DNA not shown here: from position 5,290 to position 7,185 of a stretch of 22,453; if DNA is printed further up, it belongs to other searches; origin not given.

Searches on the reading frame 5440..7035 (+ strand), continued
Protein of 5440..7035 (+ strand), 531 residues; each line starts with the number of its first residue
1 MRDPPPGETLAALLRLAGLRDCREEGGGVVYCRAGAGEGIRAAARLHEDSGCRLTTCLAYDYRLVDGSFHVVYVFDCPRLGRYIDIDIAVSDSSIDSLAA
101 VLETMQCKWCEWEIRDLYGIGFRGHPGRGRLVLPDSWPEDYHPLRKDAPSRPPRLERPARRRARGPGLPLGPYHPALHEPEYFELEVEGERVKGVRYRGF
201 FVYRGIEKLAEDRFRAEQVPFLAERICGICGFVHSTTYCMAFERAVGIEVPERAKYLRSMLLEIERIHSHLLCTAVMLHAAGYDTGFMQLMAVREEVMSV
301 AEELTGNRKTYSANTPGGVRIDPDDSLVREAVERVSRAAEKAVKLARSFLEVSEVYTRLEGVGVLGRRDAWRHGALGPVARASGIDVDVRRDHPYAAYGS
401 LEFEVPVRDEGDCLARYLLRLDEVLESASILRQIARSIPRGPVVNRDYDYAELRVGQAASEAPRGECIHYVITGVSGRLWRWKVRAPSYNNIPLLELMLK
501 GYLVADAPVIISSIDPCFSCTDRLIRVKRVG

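Call 26: search_solved_structures(query=window:5440-7035:+, max_evalue=1e-10, show_alignments=1)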
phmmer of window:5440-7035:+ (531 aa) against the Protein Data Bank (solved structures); distinct sequences matched with E-value up to 1e-10: 64 (the best 60 are shown).
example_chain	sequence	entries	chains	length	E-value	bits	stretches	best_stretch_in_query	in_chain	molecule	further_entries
7z0s_E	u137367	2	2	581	8.7e-104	351.1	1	106-526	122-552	Formate hydrogenlyase subunit 5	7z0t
6cfw_L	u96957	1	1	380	3.2e-65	223.8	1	168-523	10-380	Membrane-bound hydrogenase subunit alpha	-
7q5y_B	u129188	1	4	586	5.6e-56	193.3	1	157-442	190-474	NADH-quinone oxidoreductase subunit C/D 2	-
8ba0_D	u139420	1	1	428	4.7e-50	173.8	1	157-449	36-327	Complex I-49kD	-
8b9z_D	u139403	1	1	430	4.7e-50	173.8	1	157-449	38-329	Complex I-49kD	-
6hum_H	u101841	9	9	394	5.1e-50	173.7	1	168-447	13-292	NAD(P)H-quinone oxidoreductase subunit H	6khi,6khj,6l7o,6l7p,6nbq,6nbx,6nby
8esw_S2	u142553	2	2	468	6.8e-50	173.2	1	157-449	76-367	Complex I-49kD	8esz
7p61_C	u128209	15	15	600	1.9e-49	171.8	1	168-443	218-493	NADH-quinone oxidoreductase subunit C/D | NADH-quinone oxidoreductase subunit CD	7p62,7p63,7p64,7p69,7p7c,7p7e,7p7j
7awt_D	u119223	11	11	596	4.7e-49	170.5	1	168-443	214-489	NADH-quinone oxidoreductase subunit C/D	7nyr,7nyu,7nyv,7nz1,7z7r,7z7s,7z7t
9taj_C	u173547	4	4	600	4.9e-49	170.4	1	168-443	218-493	NADH-quinone oxidoreductase subunit C/D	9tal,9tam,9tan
6u8y_L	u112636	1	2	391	5.2e-49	170.3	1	170-522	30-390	NADH dehydrogenase subunit D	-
7zm7_C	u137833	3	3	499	4.4e-48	167.3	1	161-451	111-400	NADH-ubiquinone oxidoreductase 49 kDa subunit-like protein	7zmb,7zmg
7arc_D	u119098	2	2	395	6.8e-47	163.3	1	169-450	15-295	ND7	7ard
7wfg_H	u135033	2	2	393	9.3e-47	162.9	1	169-446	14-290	NAD(P)H-quinone oxidoreductase subunit H, chloroplastic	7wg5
9iho_D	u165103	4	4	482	1.9e-46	161.9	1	156-451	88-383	NUCM (49 kDa) subunit of mitochondrial NADH:ubiquinone oxidoreductase (Complex I)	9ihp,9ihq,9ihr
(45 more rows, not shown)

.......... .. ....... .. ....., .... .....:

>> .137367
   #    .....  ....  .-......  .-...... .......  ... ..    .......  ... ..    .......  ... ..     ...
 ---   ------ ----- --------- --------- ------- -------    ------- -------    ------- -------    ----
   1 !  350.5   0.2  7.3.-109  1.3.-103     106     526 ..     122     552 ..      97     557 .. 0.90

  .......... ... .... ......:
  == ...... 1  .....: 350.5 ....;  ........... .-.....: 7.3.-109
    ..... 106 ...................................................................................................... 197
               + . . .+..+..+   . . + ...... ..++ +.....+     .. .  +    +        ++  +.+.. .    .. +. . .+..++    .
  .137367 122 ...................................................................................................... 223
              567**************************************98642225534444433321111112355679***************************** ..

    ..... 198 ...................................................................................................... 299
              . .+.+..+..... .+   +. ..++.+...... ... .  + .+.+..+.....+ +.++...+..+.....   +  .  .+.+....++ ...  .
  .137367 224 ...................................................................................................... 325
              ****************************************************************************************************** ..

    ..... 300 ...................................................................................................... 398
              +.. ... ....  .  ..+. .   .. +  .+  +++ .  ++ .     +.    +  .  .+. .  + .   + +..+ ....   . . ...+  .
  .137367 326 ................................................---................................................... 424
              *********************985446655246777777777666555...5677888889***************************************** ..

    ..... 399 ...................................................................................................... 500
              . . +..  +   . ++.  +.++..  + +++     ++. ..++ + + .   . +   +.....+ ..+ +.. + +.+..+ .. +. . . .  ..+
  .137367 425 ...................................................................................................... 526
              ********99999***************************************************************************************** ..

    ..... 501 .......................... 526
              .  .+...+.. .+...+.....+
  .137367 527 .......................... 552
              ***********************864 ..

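Call 29: find_homologous_proteins(query=L084:2-1270:+)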
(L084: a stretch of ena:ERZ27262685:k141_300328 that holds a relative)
Query L084:2-1270:+ (422 aa): 13 proteins with E <= 0.001 among 8000 candidates.
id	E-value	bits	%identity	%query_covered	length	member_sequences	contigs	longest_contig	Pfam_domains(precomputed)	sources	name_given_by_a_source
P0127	7.5e-261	883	100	100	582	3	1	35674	PF00361.26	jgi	-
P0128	3.4e-75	272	41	99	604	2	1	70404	PF00361.26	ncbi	-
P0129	1.5e-8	52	35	55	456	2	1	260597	PF00361.26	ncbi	ncbi:MAG: proton-conducting transporter membrane subunit, partial [Gemmataceae bacterium]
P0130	1.3e-6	46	42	22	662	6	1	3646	PF00361.26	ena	-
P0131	6.5e-6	43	32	48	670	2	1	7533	PF00361.26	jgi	jgi:hydrogenase-4 component B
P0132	8.8e-6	43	32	50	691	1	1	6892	PF00361.26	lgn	-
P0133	1.1e-5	43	32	53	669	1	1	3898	PF00361.26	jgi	jgi:formate hydrogenlyase subunit 3/multisubunit Na+/H+ antiporter MnhD subunit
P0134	1.5e-5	42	31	61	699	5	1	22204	PF00361.26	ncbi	ncbi:MAG: proton-conducting transporter transmembrane domain-containing protein [Desulfotomaculales 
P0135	2.1e-5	42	31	47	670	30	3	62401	PF00361.26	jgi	jgi:formate hydrogenlyase subunit 3/multisubunit Na+/H+ antiporter MnhD subunit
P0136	1.0e-4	40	31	42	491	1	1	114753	PF00361.26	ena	-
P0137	1.1e-4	39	29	74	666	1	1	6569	PF00361.26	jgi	jgi:hydrogenase-4 component B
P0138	2.4e-4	38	31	55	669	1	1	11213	PF00361.26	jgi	jgi:hydrogenase-4 component B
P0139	2.5e-4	38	32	45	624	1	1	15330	PF00361.26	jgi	jgi:formate hydrogenlyase subunit 3/multisubunit Na+/H+ antiporter MnhD subunit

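Call 30: find_encoding_contigs(protein=P0127, flank=10000, max_places=5)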
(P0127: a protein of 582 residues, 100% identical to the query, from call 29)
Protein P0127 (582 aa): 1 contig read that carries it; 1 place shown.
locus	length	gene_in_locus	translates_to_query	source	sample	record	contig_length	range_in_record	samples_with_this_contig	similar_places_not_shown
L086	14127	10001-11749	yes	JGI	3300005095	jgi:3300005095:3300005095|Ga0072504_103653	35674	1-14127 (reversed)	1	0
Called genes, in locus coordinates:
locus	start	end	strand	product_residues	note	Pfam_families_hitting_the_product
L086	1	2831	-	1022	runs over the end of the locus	PF00270:DEAD, PF00271:Helicase_C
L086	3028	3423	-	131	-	-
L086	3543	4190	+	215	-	PF22662:Csa3_N, PF01978:TrmB (faint), PF01022:HTH_5 (faint), PF08279:HTH_11 (faint), PF12802:MarR_2 (weak), PF13412:HTH_24 (weak), PF25212:HVO_A0114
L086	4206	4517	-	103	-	PF01909:NTP_transf_2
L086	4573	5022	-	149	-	PF05168:HEPN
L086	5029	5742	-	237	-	PF08745:PIN_5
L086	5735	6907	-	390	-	PF09414:RNA_ligase, PF18330:Lig_C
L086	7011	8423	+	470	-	PF00478:IMPDH, PF03060:NMO (faint), PF01645:Glu_synthase (weak), PF01070:FMN_dh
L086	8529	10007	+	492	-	PF00361:Proton_antipo_M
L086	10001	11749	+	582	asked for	PF00361:Proton_antipo_M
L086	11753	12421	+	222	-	PF00420:Oxidored_q2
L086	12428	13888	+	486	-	PF00361:Proton_antipo_M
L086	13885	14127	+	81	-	?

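Call 31: find_encoding_contigs(protein=P0128, flank=10000, max_places=3)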
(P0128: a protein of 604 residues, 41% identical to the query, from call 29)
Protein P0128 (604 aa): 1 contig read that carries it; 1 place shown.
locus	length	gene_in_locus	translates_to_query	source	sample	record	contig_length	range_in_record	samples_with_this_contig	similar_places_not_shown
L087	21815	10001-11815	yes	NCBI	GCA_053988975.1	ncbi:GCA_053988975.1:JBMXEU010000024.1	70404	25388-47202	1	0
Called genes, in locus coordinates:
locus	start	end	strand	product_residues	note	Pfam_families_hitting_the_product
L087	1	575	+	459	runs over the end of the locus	PF00890:FAD_binding_2 (weak), PF01134:GIDA, PF01266:DAO (faint), PF07992:Pyr_redox_2, PF12831:FAD_oxidored (weak), PF13738:Pyr_redox_3, PF00070:Pyr_redox, PF02852:Pyr_redox_dim, +3 more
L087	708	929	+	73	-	-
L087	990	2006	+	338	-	PF00070:Pyr_redox (faint), PF01266:DAO (faint), PF07992:Pyr_redox_2, PF13450:NAD_binding_8 (weak), PF13738:Pyr_redox_3 (faint)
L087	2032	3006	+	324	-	PF02272:DHHA1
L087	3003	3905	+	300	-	PF00149:Metallophos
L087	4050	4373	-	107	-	PF01909:NTP_transf_2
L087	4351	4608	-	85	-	-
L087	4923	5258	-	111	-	PF02627:CMD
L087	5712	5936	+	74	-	PF25973:BSH_CzcB (faint), PF25997:BSH_YhbJ (faint), PF00364:Biotin_lipoyl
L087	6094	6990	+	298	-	PF21948:LplA-B_cat, PF03099:BPL_LplA_LipB (weak)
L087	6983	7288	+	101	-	-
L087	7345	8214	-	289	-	PF01937:ARMT1-like_dom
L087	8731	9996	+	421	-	PF00361:Proton_antipo_M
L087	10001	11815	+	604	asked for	PF00361:Proton_antipo_M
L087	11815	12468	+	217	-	PF00420:Oxidored_q2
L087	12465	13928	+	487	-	PF00361:Proton_antipo_M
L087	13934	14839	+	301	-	PF00146:NADHdh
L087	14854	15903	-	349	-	PF00126:HTH_1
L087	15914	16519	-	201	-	PF02830:V4R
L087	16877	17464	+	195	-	PF12838:Fer4_7 (faint), PF13187:Fer4_9 (faint), PF14697:Fer4_21 (faint), PF25160:LdpA_Fe-S-bd (faint), PF12797:Fer4_2 (faint), PF12837:Fer4_6 (faint), PF13247:Fer4_11, PF00037:Fer4 (weak), +4 more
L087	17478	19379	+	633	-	PF03063:Prismane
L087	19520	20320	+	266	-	PF01656:CbiA, PF02374:ArsA_ATPase, PF10609:ParA (weak), PF13614:AAA_31 (weak)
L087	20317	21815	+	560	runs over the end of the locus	PF00329:Complex1_30kDa, PF00374:NiFeSe_Hases, PF00346:Complex1_49kDa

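Call 50: search_protein_families(library=ncbifam, proteins=[L086:8529-10007:+, L086:10001-11749:+], max_evalue=0.00001)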
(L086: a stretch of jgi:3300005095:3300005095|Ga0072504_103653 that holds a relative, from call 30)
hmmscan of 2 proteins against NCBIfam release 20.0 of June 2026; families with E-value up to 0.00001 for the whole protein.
L086:8529-10007:+ (492 aa): 69 families (the best 25 are shown)
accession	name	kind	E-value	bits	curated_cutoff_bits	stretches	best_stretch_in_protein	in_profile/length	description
NF005097.0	PRK06525.1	equivalog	6.9e-119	397.7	430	1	13-484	5-476/480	hydrogenase 4 subunit D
NF009287.0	PRK12647.1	equivalog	1.2e-63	215.9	937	1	73-478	70-462/773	putative monovalent cation/H+ antiporter subunit A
NF009288.0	PRK12648.1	equivalog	1.8e-62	211.7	1104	1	13-478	3-466/954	monovalent cation/H+ antiporter subunit A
NF005141.0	PRK06590.1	equivalog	5.7e-62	210.5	556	1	73-477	75-468/615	NADH-quinone oxidoreductase subunit L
TIGR01974.1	NDH_I_L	subfamily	8e-60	203.4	407.5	1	72-479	75-475/630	NADH-quinone oxidoreductase subunit L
TIGR00940.1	2a6301s01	subfamily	1.4e-57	195.6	920.45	1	75-478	71-484/793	monovalent cation:proton antiporter subunit A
NF005140.0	PRK06589.1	equivalog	1.4e-55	189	470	1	72-477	76-473/489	putative monovalent cation/H+ antiporter subunit D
NF009285.0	PRK12645.1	equivalog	3.6e-55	187.6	1028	1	77-480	76-493/804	Na+/H+ antiporter subunit A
NF009289.0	PRK12649.1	equivalog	2.9e-54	184.7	1117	1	77-480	78-485/789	putative monovalent cation/H+ antiporter subunit A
NF009290.0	PRK12650.1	equivalog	2.4e-52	178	980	1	73-473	75-464/966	DUF4040 family protein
NF006236.0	PRK08375.1-1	equivalog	5.1e-52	177.4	663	1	11-476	7-468/493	putative monovalent cation/H+ antiporter subunit D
NF009286.0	PRK12646.1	equivalog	1.7e-50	172.4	1063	1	73-454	72-461/800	DUF4040 family protein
NF006240.0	PRK08376.1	subfamily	2.7e-50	171.8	662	1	68-478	79-487/521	putative monovalent cation/H+ antiporter subunit D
NF009284.0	PRK12644.1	equivalog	2.7e-50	171.4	962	1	74-477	69-465/975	Na+/H+ antiporter subunit A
NF006241.0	PRK08377.1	equivalog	1.6e-48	166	645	1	92-486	91-469/494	NADH dehydrogenase subunit N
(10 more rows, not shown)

L086:10001-11749:+ (582 aa): 25 families
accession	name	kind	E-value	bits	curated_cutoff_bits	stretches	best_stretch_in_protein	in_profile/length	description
NF005086.0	PRK06521.1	equivalog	1.1e-25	90.2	667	1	11-417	12-441/669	hydrogenase 4 subunit B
NF006418.0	PRK08667.1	equivalog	6.4e-21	74.5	794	1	8-417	7-437/644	hydrogenase membrane subunit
NF006237.0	PRK08375.1-2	equivalog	8e-21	74.8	597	1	205-340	202-332/497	putative monovalent cation/H+ antiporter subunit D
NF005140.0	PRK06589.1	equivalog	9.8e-17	60.9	470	1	52-406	58-423/489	putative monovalent cation/H+ antiporter subunit D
TIGR01972.1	NDH_I_M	subfamily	7.3e-16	57.9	263.8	1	43-416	46-419/486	NADH-quinone oxidoreductase subunit M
NF005097.0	PRK06525.1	equivalog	1.8e-14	53.4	430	1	109-426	114-439/480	hydrogenase 4 subunit D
NF005042.0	PRK06458.1-2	equivalog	4.8e-14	52.3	437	1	202-425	192-402/439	hydrogenase 4 subunit F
NF006419.0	PRK08668.1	equivalog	8.6e-13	47.9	617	1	35-355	28-365/613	NADH dehydrogenase subunit M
NF006427.0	PRK08676.1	equivalog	2.8e-12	46.3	511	1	190-420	200-429/486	hydrogenase membrane subunit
TIGR01770.1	NDH_I_N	subfamily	7.9e-12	44.9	332.6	1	115-408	109-420/472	NADH-quinone oxidoreductase subunit NuoN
NF005046.0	PRK06459.1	equivalog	4.3e-11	42.2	460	1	115-336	80-311/587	hydrogenase 4 subunit B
NF009287.0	PRK12647.1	equivalog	1.3e-10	40.5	937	1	105-423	102-433/773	putative monovalent cation/H+ antiporter subunit A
NF004498.0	PRK05846.1-1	equivalog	2e-09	36.8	614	1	198-388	222-413/509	NADH-quinone oxidoreductase subunit M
NF009305.0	PRK12662.1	equivalog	6.5e-09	35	700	1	61-339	59-355/492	putative monovalent cation/H+ antiporter subunit D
NF005563.0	PRK07234.1-3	equivalog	8.3e-09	35.2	454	1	117-299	93-272/454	putative monovalent cation/H+ antiporter subunit D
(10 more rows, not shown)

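Call 52: search_solved_structures(query=L084:3406-4236:+, max_evalue=0.001, show_alignments=1)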
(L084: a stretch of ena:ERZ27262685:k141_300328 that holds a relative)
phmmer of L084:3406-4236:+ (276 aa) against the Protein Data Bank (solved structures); distinct sequences matched with E-value up to 0.001: 7.
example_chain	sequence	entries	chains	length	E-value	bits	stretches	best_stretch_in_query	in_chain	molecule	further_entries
6cfw_M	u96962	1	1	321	9.5e-20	74.6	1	16-209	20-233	Mbh13 NADH dehydrogenase subunit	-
7z0s_D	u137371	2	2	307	5.8e-09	39.2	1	5-202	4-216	Formate hydrogenlyase subunit 4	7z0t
8qby_H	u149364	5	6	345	1.5e-06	31.3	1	22-201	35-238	NADH-quinone oxidoreductase subunit H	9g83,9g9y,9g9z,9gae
6gcs_1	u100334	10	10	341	1.4e-05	28.2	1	14-230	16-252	ND1 SUBUNIT (NU1M) | Subunit NU1M of NADH:Ubiquinone Oxidoreductase (Complex I) | NADH-ubiquinone oxidoreductase chain 1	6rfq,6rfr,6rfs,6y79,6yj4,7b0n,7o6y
6h8k_1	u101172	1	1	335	1.4e-05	28.2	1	14-230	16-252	NADH-ubiquinone oxidoreductase chain 1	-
8b9z_H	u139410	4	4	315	7.3e-05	25.8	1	8-212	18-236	NADH-ubiquinone oxidoreductase chain 1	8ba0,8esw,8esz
9grx_A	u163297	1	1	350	0.00076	22.5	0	3-210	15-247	NAD(P)H-quinone oxidoreductase subunit 1, chloroplastic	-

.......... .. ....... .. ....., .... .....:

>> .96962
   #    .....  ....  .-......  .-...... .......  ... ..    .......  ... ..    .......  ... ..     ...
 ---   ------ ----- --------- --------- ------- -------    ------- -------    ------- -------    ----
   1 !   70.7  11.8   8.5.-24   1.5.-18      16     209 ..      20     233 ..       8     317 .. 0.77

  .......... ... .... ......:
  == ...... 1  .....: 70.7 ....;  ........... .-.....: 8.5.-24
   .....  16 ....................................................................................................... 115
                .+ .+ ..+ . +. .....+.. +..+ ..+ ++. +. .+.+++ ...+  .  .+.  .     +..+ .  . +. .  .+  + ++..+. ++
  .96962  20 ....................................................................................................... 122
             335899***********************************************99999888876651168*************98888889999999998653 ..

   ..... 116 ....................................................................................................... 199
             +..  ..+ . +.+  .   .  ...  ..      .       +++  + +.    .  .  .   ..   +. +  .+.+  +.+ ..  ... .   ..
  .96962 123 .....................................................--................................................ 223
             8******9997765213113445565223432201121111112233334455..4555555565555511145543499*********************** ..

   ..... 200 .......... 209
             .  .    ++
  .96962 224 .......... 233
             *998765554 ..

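Call 53: search_solved_structures(query=L086:8529-10007:+, max_evalue=1e-30, show_alignments=0)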
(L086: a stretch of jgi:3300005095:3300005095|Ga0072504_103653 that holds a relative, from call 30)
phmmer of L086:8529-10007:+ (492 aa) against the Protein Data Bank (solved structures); distinct sequences matched with E-value up to 1e-30: 31.
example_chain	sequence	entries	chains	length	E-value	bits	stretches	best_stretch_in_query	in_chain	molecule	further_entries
7wff_F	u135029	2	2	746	1e-44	157.1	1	73-439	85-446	NAD(P)H-quinone oxidoreductase subunit 5, chloroplastic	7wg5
9grx_F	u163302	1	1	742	4.3e-42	148.5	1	73-440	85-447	NAD(P)H-quinone oxidoreductase subunit 5, chloroplastic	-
6hum_F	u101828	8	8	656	7.3e-42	147.7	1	73-440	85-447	NADH dehydrogenase subunit 5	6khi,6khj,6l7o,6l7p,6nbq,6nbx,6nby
7eu3_F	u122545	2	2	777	7.9e-42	147.6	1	73-439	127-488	NAD(P)H-quinone oxidoreductase subunit F | NADH-plastoquinone oxidoreductase subunit 5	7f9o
4he8_L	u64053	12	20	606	4.5e-40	141.8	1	13-446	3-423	NADH-quinone oxidoreductase subunit 12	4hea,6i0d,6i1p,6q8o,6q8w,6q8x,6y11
7d3u_A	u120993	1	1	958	1.1e-39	140.5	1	26-423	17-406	Monovalent Na+/H+ antiporter subunit A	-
7qru_A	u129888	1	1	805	3.5e-37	132.2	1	80-421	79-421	Na+/H+ antiporter subunit A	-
6z16_A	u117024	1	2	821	5.3e-37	131.7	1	82-443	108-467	Multisubunit Na+/H+ antiporter, A subunit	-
6cfw_H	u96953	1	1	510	2.8e-35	126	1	65-479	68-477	Monovalent cation/H+ antiporter subunit D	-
3rko_L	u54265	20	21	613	2.9e-35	125.9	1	70-475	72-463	NADH-QUINONE OXIDOREDUCTASE SUBUNIT L | Proton-translocating NADH-quinone oxidoreductase, chain L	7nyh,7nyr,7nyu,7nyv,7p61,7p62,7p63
7z7r_L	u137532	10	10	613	3e-35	125.9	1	70-475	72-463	NADH dehydrogenase subunit L | NADH-quinone oxidoreductase subunit L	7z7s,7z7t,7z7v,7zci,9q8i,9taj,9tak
9ti4_l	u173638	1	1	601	5.3e-35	125.1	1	73-418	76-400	NADH-ubiquinone oxidoreductase chain 5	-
9cwt_l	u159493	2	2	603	5.4e-35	125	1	73-418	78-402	NADH-ubiquinone oxidoreductase chain 5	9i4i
5xtc_l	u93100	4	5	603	7.4e-35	124.6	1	73-431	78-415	NADH-ubiquinone oxidoreductase chain 5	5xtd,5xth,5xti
6u8y_H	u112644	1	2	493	1.4e-34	123.7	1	102-486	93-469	NADH dehydrogenase subunit N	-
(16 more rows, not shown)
